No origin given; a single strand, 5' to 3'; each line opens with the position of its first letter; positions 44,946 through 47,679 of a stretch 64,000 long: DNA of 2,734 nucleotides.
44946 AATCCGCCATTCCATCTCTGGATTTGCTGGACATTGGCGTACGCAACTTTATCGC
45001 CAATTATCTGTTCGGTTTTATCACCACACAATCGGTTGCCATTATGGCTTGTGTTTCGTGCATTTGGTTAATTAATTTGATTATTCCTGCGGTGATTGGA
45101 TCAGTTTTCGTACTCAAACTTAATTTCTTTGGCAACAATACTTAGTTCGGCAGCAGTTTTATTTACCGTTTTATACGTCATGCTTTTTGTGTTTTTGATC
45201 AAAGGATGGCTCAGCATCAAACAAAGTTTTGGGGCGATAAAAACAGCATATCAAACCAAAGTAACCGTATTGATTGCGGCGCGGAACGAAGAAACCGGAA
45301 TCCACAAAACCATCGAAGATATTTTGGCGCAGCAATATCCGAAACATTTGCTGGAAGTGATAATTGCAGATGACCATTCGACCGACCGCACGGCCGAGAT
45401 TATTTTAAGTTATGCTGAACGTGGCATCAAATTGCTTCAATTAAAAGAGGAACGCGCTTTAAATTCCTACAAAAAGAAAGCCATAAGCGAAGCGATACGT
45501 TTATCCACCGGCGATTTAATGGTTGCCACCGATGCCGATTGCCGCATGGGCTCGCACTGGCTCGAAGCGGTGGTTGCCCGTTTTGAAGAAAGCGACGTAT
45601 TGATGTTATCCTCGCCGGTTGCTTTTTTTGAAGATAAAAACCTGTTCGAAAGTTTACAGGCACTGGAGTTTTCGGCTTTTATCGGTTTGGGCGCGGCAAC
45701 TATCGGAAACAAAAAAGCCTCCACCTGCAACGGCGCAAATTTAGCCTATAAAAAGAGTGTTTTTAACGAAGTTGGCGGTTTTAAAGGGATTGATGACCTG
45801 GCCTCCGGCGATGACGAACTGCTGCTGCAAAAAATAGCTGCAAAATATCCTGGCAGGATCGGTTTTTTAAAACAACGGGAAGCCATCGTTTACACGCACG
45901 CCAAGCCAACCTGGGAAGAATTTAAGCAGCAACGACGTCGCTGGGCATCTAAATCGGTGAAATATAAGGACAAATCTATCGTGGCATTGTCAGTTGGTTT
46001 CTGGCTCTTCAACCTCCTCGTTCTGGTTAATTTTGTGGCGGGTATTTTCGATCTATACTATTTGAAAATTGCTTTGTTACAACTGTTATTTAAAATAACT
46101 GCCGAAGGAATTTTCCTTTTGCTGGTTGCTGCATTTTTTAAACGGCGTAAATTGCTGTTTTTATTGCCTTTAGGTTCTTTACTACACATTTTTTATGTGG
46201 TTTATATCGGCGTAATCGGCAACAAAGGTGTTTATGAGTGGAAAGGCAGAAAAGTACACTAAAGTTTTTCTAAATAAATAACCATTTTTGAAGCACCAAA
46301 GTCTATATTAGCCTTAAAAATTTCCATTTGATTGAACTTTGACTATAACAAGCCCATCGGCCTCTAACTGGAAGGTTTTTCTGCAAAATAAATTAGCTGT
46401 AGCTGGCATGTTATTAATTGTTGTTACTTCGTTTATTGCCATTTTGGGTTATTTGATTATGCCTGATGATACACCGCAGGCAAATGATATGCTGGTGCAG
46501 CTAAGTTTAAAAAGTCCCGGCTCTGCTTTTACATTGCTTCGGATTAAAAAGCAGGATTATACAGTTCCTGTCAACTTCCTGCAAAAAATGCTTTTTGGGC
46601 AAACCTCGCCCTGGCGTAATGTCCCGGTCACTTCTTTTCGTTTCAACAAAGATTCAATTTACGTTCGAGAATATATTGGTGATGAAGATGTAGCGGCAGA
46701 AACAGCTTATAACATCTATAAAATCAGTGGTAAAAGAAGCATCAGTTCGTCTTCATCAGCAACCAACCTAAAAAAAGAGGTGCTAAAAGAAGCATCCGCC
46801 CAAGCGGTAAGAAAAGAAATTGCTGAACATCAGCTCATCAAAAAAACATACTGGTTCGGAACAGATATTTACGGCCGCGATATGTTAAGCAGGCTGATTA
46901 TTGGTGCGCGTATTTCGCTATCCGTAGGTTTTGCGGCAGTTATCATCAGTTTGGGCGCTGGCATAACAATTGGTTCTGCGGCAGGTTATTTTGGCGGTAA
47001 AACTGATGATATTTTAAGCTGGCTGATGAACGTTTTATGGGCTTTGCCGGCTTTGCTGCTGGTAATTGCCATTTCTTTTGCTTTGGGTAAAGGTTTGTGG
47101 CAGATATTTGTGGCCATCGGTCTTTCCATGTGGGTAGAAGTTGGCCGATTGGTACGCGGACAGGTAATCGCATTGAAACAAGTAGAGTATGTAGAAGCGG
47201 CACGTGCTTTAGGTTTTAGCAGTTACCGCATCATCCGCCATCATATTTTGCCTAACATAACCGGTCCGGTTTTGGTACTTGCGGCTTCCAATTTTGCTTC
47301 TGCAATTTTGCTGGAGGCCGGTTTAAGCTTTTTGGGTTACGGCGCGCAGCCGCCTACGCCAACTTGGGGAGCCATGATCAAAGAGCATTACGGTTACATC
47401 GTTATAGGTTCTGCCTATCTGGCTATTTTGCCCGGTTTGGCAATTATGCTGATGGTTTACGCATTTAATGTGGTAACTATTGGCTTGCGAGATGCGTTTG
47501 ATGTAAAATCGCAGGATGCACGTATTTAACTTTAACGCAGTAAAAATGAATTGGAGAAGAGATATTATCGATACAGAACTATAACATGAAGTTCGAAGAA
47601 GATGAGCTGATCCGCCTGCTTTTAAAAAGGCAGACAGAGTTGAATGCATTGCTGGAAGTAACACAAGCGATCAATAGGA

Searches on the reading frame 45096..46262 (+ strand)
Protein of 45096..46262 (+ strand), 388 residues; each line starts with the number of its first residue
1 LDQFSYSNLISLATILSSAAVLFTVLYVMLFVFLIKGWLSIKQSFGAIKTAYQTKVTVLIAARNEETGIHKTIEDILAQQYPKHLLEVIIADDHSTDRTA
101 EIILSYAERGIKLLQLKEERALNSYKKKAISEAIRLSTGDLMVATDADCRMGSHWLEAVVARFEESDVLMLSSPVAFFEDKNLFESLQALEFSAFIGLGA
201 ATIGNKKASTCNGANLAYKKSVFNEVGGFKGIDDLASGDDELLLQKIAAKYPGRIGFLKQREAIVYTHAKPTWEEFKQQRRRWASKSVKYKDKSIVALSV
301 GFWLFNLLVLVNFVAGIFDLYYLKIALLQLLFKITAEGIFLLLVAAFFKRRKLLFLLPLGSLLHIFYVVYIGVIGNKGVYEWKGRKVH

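Call 68: search_protein_families(library=ncbifam, max_evalue=0.00001, proteins=[window:45096-46262:+])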
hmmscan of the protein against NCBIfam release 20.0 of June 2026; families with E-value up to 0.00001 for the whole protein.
window:45096-46262:+ (388 aa): 19 families
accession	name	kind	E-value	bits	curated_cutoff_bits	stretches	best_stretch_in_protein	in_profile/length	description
TIGR03937.1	PgaC_IcaA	equivalog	2.6e-20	72.8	422.3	1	29-336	21-319/407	poly-beta-1,6-N-acetyl-D-glucosamine synthase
TIGR03469.1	HpnB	hypoth_equivalog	7.5e-19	68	379.25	1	21-386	6-383/386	hopene-associated glycosyltransferase HpnB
TIGR03965.1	mycofact_glyco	equivalog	6.9e-17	61.5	280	1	53-240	73-256/467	mycofactocin biosynthesis glycosyltransferase MftF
TIGR03472.1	HpnI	equivalog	5.5e-14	51.8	310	1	12-387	3-362/373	bacteriohopanetetrol glucosamine biosynthesis glycosyltransferase HpnI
TIGR03111.1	glyc2_xrt_Gpos1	hypoth_equivalog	1.3e-12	47.3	363.95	1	29-186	27-178/439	TIGR03111 family XrtG-associated glycosyltransferase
NF041875.1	EPS_EpsD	equivalog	1.8e-11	44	370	1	56-292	1-232/325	exopolysaccharide biosynthesis glycosyltransferase EpsD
NF045692.1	OglycostaseCruG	equivalog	5e-11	42.2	600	1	51-386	38-385/386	2'-O-glycosyltransferase CruG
NF041394.1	GtaseAglG_Halo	equivalog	2.9e-10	39.9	440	1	67-231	16-176/304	glucosyl-dolichyl phosphate glucuronosyltransferase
NF041865.1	EpsU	equivalog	2.9e-10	39.7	700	1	34-166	19-150/394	exopolysaccharide biosynthesis GT2 family glycosyltransferase EpsU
TIGR04283.1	glyco_like_mftF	equivalog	2.1e-09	37.3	182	1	57-250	2-172/221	TIGR04283 family arsenosugar biosynthesis glycosyltransferase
NF053739.1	GlytfEpsEBac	equivalog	2.8e-09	36.3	450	1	55-166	2-110/265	glycosyltransferase EpsE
NF010496.0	PRK13915.1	equivalog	1.1e-08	34.6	262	1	52-150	29-128/307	glucosyl-3-phosphoglycerate synthase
TIGR04242.1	nodulat_NodC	equivalog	5.1e-08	32.3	550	1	17-168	12-161/395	chitooligosaccharide synthase NodC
NF007482.0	PRK10073.1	equivalog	9.5e-08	31.4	423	1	53-158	5-105/334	glycosyltransferase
NF038299.1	EPS_HpsN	equivalog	1.3e-07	30.9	425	1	55-173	2-117/317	hormogonium polysaccharide biosynthesis glycosyltransferase HpsN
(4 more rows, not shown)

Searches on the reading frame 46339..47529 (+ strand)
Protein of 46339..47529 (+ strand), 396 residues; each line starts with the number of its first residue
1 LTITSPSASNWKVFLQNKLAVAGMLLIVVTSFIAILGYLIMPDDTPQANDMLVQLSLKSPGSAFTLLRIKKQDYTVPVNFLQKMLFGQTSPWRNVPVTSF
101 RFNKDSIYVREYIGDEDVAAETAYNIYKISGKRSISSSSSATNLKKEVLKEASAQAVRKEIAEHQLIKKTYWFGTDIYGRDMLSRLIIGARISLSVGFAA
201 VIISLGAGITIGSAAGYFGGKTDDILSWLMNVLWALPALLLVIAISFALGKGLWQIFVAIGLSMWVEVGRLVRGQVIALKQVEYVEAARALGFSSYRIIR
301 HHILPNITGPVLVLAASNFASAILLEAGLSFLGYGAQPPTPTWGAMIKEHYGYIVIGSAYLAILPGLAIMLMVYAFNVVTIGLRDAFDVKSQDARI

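Call 29: search_protein_families(library=pfam, proteins=[window:46339-47529:+])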
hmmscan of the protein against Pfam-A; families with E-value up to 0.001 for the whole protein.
window:46339-47529:+ (396 aa): 2 families
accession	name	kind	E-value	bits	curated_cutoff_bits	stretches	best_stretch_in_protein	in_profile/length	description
PF00528.27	BPD_transp_1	-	3.9e-28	98.9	26.4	1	208-388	1-179/184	Binding-protein-dependent transport system inner membrane component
PF12911.12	OppC_N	-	4.5e-08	33.3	23.9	1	5-49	1-45/53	N-terminal TM domain of oligopeptide transport permease C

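Call 63: find_homologous_proteins(query=window:46339-47529:+, max_evalue=1e-20)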
Query window:46339-47529:+ (396 aa): 7968 proteins with E <= 1e-20 among 8000 candidates; the best 120 are listed.
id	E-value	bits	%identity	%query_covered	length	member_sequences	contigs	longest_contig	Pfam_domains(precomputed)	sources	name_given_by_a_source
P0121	1.3e-237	806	100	94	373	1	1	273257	PF00528.28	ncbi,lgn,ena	-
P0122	8.7e-221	751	93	94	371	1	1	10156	PF00528.28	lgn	-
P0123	4.5e-218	742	84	100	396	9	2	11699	PF00528.28,PF12911.13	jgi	-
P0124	4.1e-216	736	83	100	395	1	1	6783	PF00528.28,PF12911.13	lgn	-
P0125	1.2e-214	731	82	100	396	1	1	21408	PF00528.28,PF12911.13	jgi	jgi:peptide/nickel transport system permease protein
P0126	2.0e-210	717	83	98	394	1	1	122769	PF00528.28,PF12911.13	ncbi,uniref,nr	ncbi:ABC transporter permease [uncultured Mucilaginibacter sp.]|uniref:ABC transporter permease n=1 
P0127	7.7e-210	715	82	100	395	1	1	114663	PF00528.28,PF12911.13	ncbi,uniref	ncbi:MAG: ABC transporter permease [Mucilaginibacter sp.]|uniref:ABC transporter permease n=1 Tax=Mu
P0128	3.8e-209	713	82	100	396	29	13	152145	PF00528.28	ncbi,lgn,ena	-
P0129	6.7e-209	712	82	100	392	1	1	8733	PF00528.28,PF12911.13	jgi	jgi:peptide/nickel transport system permease protein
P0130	1.7e-206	704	82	100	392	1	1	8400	PF00528.28,PF12911.13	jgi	jgi:peptide/nickel transport system permease protein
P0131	3.5e-203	693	84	94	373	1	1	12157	PF00528.28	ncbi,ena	-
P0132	4.0e-203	693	84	94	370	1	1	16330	PF00528.28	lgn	-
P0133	4.2e-203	693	84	94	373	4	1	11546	PF00528.28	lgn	-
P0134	1.1e-201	688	83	94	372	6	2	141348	PF00528.28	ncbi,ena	-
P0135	1.4e-200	684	79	100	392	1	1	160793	PF00528.28,PF12911.13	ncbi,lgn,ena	-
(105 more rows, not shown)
